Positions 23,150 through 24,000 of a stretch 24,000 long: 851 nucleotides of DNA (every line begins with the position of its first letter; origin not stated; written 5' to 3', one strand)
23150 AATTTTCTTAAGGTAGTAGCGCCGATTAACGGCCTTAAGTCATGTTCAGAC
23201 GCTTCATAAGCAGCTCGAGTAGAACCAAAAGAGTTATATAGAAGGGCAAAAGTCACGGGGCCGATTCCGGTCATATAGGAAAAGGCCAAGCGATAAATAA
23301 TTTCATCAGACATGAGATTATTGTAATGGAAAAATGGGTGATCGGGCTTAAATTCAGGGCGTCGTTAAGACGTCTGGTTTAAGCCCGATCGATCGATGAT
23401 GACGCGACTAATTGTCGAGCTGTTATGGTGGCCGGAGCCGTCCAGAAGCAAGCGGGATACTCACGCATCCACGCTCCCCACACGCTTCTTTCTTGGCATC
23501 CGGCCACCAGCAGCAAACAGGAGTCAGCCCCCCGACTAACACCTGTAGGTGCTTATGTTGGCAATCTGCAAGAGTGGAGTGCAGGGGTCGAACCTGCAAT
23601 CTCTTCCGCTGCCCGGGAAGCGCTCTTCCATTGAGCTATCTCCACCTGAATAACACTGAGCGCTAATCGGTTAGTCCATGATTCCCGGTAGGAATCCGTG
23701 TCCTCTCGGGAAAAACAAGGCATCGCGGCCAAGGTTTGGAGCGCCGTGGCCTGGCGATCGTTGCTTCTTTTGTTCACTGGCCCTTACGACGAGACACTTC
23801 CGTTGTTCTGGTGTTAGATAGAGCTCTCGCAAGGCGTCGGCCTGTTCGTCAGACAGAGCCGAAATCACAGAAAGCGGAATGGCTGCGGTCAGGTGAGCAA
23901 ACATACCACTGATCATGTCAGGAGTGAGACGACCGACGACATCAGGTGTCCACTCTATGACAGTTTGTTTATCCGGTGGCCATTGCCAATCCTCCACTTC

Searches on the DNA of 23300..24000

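Call 99: search_rna_families(source=window, start=23300, end=24000, threshold=evalue, max_evalue=0.1)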
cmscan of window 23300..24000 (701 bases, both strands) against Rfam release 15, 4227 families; matches with E-value up to 0.1: 1.
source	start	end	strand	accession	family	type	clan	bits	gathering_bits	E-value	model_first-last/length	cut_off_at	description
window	23573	23645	-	RF00005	tRNA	Gene; tRNA;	CL00001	47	29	7.3e-09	1-71/71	no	tRNA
